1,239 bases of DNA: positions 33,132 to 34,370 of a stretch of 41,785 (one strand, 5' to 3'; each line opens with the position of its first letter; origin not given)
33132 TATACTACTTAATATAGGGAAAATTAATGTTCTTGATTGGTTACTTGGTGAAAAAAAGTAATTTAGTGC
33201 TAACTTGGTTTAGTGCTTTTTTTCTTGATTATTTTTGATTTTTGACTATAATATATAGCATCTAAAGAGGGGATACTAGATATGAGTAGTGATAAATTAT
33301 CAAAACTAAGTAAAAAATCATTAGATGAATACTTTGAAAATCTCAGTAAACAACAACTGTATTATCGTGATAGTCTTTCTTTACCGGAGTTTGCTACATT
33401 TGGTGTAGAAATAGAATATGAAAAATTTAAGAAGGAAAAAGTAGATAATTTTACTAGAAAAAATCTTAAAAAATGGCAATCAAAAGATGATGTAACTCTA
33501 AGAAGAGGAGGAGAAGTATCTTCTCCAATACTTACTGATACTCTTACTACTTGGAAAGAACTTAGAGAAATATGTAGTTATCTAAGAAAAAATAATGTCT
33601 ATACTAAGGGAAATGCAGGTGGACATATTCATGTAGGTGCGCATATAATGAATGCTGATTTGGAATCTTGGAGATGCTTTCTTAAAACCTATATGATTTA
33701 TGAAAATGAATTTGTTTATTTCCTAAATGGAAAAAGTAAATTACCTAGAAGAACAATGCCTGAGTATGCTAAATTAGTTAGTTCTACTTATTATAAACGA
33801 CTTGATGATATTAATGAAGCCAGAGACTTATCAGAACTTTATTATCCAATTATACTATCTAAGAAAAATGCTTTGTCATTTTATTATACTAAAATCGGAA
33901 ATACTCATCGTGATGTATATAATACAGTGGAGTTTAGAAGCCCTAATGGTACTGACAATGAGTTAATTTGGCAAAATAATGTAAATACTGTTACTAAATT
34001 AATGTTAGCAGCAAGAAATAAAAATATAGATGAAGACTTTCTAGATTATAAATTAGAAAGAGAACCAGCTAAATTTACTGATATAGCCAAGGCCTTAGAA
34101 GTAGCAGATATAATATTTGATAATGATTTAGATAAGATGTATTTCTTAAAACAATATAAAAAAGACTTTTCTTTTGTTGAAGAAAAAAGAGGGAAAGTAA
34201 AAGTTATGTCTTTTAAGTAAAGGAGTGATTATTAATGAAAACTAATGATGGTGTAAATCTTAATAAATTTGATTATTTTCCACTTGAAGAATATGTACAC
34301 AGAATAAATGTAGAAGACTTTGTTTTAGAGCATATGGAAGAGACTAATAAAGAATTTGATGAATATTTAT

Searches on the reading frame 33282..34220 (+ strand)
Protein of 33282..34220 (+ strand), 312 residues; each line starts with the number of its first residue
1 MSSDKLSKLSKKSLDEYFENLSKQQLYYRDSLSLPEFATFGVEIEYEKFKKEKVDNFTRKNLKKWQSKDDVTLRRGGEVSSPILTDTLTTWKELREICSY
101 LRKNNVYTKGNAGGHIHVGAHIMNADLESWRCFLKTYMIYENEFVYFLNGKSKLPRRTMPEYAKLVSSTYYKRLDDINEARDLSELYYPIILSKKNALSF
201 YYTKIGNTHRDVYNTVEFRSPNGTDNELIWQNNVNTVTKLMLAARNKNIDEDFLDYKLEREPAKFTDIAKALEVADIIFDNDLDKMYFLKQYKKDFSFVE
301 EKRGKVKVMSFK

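Call 3: search_protein_families(library=pfam, proteins=[window:33282-34220:+], max_evalue=0.1)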
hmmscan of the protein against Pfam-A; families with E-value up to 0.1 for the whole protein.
window:33282-34220:+ (312 aa): 1 family
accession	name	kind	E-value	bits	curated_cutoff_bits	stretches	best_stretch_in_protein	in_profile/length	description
PF12224.13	Amidoligase_2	-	2.1e-16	61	22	1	55-239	54-243/245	Putative amidoligase enzyme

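Call 4: search_protein_families(library=padloc, proteins=[window:33282-34220:+], max_evalue=0.1)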
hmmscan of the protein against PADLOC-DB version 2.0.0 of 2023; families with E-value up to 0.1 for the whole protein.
window:33282-34220:+ (312 aa): 0 families

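Call 5: search_protein_families(library=ncbifam, proteins=[window:33282-34220:+], max_evalue=0.1)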
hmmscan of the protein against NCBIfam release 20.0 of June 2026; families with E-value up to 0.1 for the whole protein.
window:33282-34220:+ (312 aa): 0 families

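Call 10: find_homologous_proteins(query=window:33282-34217:+, max_evalue=0.001)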
Query window:33282-34217:+ (312 aa): 141 proteins with E <= 0.001 among 1237 candidates; the best 120 are listed.
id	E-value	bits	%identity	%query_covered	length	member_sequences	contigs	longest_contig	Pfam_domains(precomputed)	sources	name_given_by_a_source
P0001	2.3e-192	656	93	95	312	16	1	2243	PF12224.14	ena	-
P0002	1.3e-177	608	87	95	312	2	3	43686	PF12224.14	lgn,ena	-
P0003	4.0e-176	603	87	95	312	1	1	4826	PF12224.14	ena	-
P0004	2.5e-173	594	85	100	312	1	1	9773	PF12224.14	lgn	-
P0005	1.4e-172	591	85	100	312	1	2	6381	PF12224.14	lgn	-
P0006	2.5e-170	584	83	95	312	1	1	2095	PF12224.14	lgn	-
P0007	8.7e-170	582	83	100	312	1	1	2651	PF12224.14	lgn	-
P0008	1.9e-169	581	83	100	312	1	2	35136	PF12224.14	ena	-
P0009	2.2e-169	581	83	100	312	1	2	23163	PF12224.14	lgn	-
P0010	2.7e-169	580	83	100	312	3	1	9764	PF12224.14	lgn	-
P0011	3.7e-169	580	83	100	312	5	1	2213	PF12224.14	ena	-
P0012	4.1e-168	576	83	100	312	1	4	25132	PF12224.14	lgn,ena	-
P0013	1.8e-167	574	83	100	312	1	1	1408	PF12224.14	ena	-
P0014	5.3e-167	573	82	100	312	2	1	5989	PF12224.14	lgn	-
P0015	6.5e-167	572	82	100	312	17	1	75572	PF12224.14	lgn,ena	-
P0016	7.4e-167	572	82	100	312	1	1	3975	PF12224.14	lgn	-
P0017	4.2e-166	570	83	99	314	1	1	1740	PF12224.14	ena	-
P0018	1.5e-165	568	81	100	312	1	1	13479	PF12224.14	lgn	-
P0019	1.5e-165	568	81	100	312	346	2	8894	PF12224.14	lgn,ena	-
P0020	1.1e-164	565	81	100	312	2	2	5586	PF12224.14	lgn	-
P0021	6.2e-129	448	93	63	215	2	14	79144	PF12224.14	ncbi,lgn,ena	-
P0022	1.1e-128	447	64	95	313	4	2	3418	PF12224.14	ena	-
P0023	3.9e-77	278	47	98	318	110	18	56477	PF12224.14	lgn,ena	-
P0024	1.4e-76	276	48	87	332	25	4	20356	PF12224.14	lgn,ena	-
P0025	1.6e-74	269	43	98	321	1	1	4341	PF12224.14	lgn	-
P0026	1.4e-73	266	42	98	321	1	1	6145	PF12224.14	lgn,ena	-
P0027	1.8e-73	266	42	94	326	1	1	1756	PF12224.14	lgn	-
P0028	6.6e-73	264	42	94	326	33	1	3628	PF12224.14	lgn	-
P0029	7.5e-73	264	45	95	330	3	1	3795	PF12224.14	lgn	-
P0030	1.4e-71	260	41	98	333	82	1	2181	PF12224.14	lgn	-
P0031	1.5e-71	259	44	98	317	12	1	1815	PF12224.14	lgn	-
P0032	2.3e-71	259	45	94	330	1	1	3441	PF12224.14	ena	-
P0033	6.9e-71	257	43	94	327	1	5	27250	PF12224.14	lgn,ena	-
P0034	1.8e-70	256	43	99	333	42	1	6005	PF12224.14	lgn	-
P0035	1.4e-69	253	45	95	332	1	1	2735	PF12224.14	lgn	-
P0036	5.0e-69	251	43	92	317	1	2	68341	PF12224.14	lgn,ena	-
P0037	1.9e-68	249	42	95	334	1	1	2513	PF12224.14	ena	-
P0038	3.7e-68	248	43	94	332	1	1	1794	PF12224.14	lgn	-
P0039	4.2e-68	248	40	98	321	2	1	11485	PF12224.14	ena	-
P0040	6.5e-68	247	43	94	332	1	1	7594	PF12224.14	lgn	-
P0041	6.9e-68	247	43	95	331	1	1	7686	PF12224.14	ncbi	-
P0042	1.1e-67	247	40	99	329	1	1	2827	PF12224.14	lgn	-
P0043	1.1e-67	247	41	95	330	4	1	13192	PF12224.14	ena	-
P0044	2.4e-67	246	43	87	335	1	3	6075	PF12224.14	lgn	-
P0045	5.3e-67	244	41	94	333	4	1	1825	PF12224.14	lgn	-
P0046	5.7e-67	244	42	95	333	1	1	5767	PF12224.14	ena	-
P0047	7.5e-67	244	42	87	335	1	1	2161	PF12224.14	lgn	-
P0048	4.0e-66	242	41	98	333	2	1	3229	PF12224.14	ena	-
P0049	6.3e-66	241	42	99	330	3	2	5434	PF12224.14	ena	-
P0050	8.4e-66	241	43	99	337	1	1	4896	PF12224.14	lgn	-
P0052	1.2e-65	240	41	95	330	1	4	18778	PF12224.14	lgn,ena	-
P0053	1.7e-65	240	42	99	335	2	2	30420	PF12224.14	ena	-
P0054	2.5e-65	239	43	92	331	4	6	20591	PF12224.14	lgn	-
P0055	2.8e-65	239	41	95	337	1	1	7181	PF12224.14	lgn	-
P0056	6.7e-65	238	41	92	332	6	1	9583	PF12224.14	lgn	-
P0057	1.3e-64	237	40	94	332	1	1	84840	PF12224.14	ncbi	-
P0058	2.5e-64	236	43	95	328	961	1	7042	PF12224.14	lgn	-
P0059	4.5e-64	235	41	95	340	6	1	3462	PF12224.14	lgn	-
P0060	4.7e-64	235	43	95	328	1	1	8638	PF12224.14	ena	-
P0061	5.1e-64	235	41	94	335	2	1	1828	PF12224.14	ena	-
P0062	1.6e-63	233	41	95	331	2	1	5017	PF12224.14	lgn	-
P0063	1.0e-62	230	41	93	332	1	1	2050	PF12224.14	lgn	-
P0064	2.5e-61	226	38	94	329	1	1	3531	PF12224.14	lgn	-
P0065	2.9e-61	226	40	99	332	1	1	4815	PF12224.14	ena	-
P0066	3.0e-61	226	39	96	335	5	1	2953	PF12224.14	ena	-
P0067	6.8e-61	224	40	95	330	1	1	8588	PF12224.14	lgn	-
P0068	9.9e-61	224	39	87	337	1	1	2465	PF12224.14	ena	-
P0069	1.6e-60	223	41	94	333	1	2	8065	PF12224.14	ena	-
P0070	2.2e-60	223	43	86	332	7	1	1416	PF12224.14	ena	-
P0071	2.8e-60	222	44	78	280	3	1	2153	PF12224.14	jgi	-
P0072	3.4e-60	222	40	98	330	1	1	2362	PF12224.14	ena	-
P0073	6.0e-60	221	41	99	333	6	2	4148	PF12224.14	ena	-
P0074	8.8e-60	221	40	96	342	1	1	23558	PF12224.14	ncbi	-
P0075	1.4e-59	220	40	95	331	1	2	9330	PF12224.14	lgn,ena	-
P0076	1.8e-59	220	44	87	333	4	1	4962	PF12224.14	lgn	-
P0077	3.7e-59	219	40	99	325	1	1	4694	PF12224.14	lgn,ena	-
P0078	5.9e-59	218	41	94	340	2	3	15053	PF12224.14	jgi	-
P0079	8.2e-59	218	41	93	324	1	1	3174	PF12224.14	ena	-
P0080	1.1e-58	217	45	76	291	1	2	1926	PF12224.14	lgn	-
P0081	4.4e-58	215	40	94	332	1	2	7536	PF12224.14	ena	-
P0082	7.1e-58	215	41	88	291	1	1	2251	PF12224.14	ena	-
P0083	1.1e-57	214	42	85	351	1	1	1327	PF12224.14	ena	-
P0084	3.0e-57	212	40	93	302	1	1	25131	PF12224.14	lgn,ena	-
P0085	6.3e-57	211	40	95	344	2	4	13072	PF12224.14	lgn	-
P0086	7.5e-56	208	40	94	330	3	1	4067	PF12224.14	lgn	-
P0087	8.3e-56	208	39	99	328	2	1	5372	PF12224.14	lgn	-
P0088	2.8e-55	206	39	95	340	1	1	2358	PF12224.14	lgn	-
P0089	5.1e-55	205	37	99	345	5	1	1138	PF12224.14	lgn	-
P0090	7.1e-54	201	36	99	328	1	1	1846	PF12224.14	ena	-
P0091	1.2e-53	201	38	91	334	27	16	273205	PF12224.14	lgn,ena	-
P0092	2.3e-53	200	35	96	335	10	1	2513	PF12224.14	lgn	-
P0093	1.7e-52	197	38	98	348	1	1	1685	PF12224.14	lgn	-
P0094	1.9e-50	190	38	93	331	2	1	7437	PF12224.14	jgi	-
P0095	2.8e-49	186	37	99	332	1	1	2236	PF12224.14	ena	-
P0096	3.3e-47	179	41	74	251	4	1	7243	PF12224.14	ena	-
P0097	4.4e-47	179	42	79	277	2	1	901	PF12224.14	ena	-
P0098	1.2e-46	178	37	94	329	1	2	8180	PF12224.14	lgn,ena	-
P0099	1.7e-46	177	35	97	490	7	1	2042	PF12224.14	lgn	-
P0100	7.0e-46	175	36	98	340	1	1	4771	PF12224.14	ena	-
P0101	2.3e-45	173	37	95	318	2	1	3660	PF12224.14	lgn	-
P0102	3.0e-45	173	33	97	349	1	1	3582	PF12224.14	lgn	-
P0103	1.0e-44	171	32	95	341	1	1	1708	PF12224.14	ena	-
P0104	3.9e-44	169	33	94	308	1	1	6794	PF12224.14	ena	-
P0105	7.7e-44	168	36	95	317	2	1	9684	PF12224.14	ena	-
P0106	4.8e-43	166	37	94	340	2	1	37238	PF12224.14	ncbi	-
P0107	6.6e-43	165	37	90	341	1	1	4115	PF12224.14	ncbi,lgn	-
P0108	1.1e-42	165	35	96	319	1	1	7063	PF12224.14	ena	-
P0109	3.8e-42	163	36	93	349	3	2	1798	PF12224.14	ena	-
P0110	1.1e-41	161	32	96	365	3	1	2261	PF12224.14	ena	-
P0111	1.2e-41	161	34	94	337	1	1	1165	PF12224.14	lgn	-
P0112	1.7e-41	161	35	92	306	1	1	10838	PF12224.14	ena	-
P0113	7.5e-41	159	40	66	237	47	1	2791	PF12224.14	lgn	-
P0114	4.2e-40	156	37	93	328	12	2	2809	PF12224.14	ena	-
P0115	1.8e-39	154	35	88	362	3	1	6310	PF12224.14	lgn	-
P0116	5.9e-39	152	35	93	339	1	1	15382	PF12224.14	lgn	-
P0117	2.1e-38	151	34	97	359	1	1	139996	PF12224.14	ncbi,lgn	-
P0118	3.6e-37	147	40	64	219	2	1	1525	PF12224.14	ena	-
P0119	7.7e-37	145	40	64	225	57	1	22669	PF12224.14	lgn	-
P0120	8.3e-37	145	34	88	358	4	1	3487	PF12224.14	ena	-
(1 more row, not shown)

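Call 13: find_related_loci(query=A1, collection=genome_contigs, flank=6000)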
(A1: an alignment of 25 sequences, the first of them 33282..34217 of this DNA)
Query A1 (312 aa) in genome_contigs; peptide patterns used: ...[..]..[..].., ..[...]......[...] (x = any residue, [..] = any of these).
440 stretches matched a pattern; 372 encode a relative of the query (tblastn E <= 1e-3); the best 80 are kept; 80 distinct loci.
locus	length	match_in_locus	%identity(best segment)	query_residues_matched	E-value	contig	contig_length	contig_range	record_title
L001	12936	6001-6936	82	1-312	1e-176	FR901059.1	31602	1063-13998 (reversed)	Clostridium sp. CAG:451 genomic scaffold, scf84, whole genome shotgun sequence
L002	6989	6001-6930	83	1-310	3e-176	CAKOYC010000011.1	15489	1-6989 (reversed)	MAG: uncultured Bacilli bacterium isolate REFINED_METABAT215_TOP10_CONTIGS_1500_ASSEMBLY_K77_MERGED__Hadza_MoBio_hadza-A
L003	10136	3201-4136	82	1-312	1e-175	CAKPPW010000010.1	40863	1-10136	MAG: uncultured Bacilli bacterium isolate REFINED_METABAT215_TOP10_CONTIGS_1500_ASSEMBLY_K77_MERGED__Hadza_MoBio_C-REDO_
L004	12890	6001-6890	93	16-312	2e-160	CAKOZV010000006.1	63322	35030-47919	MAG: uncultured Bacilli bacterium isolate REFINED_METABAT215_TOP10_CONTIGS_1500_ASSEMBLY_K77_MERGED__Hadza_MoBio_hadza-E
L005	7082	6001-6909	48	3-303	4e-82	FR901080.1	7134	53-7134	Clostridium sp. CAG:451 genomic scaffold, scf195, whole genome shotgun sequence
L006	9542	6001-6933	44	1-309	2e-79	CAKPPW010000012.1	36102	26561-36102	MAG: uncultured Bacilli bacterium isolate REFINED_METABAT215_TOP10_CONTIGS_1500_ASSEMBLY_K77_MERGED__Hadza_MoBio_C-REDO_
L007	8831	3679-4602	47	2-307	4e-79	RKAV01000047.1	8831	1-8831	MAG: bacterium isolate UBG167 contig1580957, whole genome shotgun sequence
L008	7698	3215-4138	46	2-307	1e-78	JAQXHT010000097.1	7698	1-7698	MAG: bacterium isolate SUG1206 k141_3763227, whole genome shotgun sequence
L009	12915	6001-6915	43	3-296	2e-78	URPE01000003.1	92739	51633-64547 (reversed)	uncultured Tenericutes bacterium isolate UMGS1217 genome assembly, contig: NODE_44_length_92739_cov_8.902195, whole geno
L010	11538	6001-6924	45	2-307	2e-77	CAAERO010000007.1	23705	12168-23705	MAG TPA_asm: Bacilli bacterium, isolate HGM10844, WGS project CAAERO010000000 data, contig: ERS608518_21_k95_25551, whol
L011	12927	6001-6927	41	3-309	1e-77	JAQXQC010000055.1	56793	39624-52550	MAG: Bacilli bacterium isolate SUG1421 k141_4010143, whole genome shotgun sequence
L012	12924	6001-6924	44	2-307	3e-77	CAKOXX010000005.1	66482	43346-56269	MAG: uncultured Bacilli bacterium isolate REFINED_METABAT215_TOP10_CONTIGS_1500_ASSEMBLY_K77_MERGED__Hadza_MoBio_hadza-E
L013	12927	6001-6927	41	3-309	5e-77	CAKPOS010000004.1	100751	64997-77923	MAG: uncultured Bacilli bacterium isolate REFINED_METABAT215_TOP10_CONTIGS_1500_ASSEMBLY_K77_MERGED__Hadza_MoBio_C-REDO_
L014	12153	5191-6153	43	3-311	1e-76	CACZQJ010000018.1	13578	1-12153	MAG: uncultured Erysipelotrichaceae bacterium isolate RUG12855 genome assembly, contig: RUG12855_asm_18, whole genome sh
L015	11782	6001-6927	44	1-307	1e-76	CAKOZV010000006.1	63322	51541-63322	MAG: uncultured Bacilli bacterium isolate REFINED_METABAT215_TOP10_CONTIGS_1500_ASSEMBLY_K77_MERGED__Hadza_MoBio_hadza-E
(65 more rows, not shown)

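Call 25: search_solved_structures(query=A1, max_evalue=1, show_alignments=2)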
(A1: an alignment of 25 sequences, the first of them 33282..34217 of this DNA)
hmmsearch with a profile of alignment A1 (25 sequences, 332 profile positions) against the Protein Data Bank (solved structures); distinct sequences matched with E-value up to 1: 3.
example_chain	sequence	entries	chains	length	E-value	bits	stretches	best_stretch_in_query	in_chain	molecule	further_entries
1h97_A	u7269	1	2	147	0.15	14.4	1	112-201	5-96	Globin-3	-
1kfr_A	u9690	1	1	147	0.22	13.9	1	112-201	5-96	Hemoglobin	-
9i5t_V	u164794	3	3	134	0.62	12.4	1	11-104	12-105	Large ribosomal subunit protein uL22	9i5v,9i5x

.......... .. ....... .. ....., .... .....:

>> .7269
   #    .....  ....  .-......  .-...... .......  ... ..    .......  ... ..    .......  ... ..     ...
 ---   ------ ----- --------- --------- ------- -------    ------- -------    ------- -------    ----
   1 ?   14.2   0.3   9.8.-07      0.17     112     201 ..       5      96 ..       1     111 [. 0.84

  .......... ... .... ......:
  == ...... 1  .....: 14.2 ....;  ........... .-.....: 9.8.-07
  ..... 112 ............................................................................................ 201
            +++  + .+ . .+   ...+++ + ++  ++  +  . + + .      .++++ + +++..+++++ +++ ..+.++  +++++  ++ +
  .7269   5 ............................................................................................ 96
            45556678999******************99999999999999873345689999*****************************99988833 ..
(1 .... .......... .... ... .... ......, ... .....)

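Call 37: search_dna_similar(query=window:33282-34217:+, collection=phages, mode=protein, max_evalue=0.001, max_rows=25)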
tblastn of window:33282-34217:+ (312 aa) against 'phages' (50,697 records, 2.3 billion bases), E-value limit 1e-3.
No match.

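Call 40: find_encoding_contigs(protein=P0022, flank=5000, max_places=4)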
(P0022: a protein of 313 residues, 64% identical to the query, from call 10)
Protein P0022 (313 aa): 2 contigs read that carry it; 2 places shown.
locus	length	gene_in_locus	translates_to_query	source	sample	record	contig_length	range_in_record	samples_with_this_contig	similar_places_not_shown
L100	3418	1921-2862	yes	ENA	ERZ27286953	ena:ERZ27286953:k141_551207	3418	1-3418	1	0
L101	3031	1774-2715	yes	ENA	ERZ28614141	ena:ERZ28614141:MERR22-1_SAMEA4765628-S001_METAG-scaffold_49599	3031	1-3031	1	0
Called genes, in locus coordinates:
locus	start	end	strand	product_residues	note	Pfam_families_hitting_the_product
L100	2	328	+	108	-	?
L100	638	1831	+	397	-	PF13173:AAA_14, PF13635:DUF4143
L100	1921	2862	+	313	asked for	PF12224:Amidoligase_2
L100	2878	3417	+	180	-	?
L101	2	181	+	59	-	?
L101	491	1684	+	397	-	PF13173:AAA_14, PF13635:DUF4143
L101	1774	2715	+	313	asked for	PF12224:Amidoligase_2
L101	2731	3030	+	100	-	?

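Call 41: find_encoding_contigs(protein=P0023, flank=4000, max_places=6)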
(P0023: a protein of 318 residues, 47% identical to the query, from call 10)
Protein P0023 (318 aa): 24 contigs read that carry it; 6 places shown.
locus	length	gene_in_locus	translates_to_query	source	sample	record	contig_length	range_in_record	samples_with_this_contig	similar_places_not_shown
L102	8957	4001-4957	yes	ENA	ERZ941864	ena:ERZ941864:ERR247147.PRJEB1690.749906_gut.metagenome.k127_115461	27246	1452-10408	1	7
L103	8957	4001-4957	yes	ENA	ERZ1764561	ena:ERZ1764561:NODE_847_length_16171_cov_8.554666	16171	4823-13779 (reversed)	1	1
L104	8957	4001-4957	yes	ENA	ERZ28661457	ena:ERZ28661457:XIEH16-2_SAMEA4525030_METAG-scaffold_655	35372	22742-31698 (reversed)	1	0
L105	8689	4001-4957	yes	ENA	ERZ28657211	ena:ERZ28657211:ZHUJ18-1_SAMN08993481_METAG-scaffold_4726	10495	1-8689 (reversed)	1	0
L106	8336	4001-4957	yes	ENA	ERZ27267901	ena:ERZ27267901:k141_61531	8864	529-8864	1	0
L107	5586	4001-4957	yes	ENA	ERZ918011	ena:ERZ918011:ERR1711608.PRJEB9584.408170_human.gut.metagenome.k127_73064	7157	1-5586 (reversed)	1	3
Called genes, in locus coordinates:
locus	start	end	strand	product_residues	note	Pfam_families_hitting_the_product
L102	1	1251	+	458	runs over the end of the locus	PF02878:PGM_PMM_I, PF02879:PGM_PMM_II, PF02880:PGM_PMM_III, PF00408:PGM_PMM_IV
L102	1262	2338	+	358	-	PF03033:Glyco_transf_28, PF04101:Glyco_tran_28_C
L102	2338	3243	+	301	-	PF01565:FAD_binding_4, PF02873:MurB_C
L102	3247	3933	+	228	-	PF08478:POTRA_1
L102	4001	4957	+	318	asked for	PF12224:Amidoligase_2 (weak)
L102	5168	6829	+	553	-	PF03382:DUF285, PF24758:LRR_At5g56370 (faint), PF25013:LRR_Zer-1 (faint), PF27784:Bacteriocin_sonorensin (faint), PF03382:DUF285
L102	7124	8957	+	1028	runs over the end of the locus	PF00133:tRNA-synt_1, PF09334:tRNA-synt_1g (weak), PF08264:Anticodon_1, PF19302:DUF5915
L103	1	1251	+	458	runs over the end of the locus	PF02878:PGM_PMM_I, PF02879:PGM_PMM_II, PF02880:PGM_PMM_III, PF00408:PGM_PMM_IV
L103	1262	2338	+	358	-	PF03033:Glyco_transf_28, PF04101:Glyco_tran_28_C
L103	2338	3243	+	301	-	PF01565:FAD_binding_4, PF02873:MurB_C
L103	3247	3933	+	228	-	PF08478:POTRA_1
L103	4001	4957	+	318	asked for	PF12224:Amidoligase_2 (weak)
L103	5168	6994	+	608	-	PF12799:LRR_4 (faint), PF03382:DUF285, PF13855:LRR_8 (faint), PF23952:LRR_EndoS (faint), PF24048:LRR_NXF1-5 (faint), PF27784:Bacteriocin_sonorensin (faint), PF03382:DUF285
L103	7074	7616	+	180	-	PF01765:RRF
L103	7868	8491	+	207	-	PF00702:Hydrolase, PF13419:HAD_2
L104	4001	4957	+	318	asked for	PF12224:Amidoligase_2 (weak)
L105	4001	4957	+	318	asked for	PF12224:Amidoligase_2 (weak)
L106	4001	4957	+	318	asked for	PF12224:Amidoligase_2 (weak)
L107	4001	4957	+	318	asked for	PF12224:Amidoligase_2 (weak)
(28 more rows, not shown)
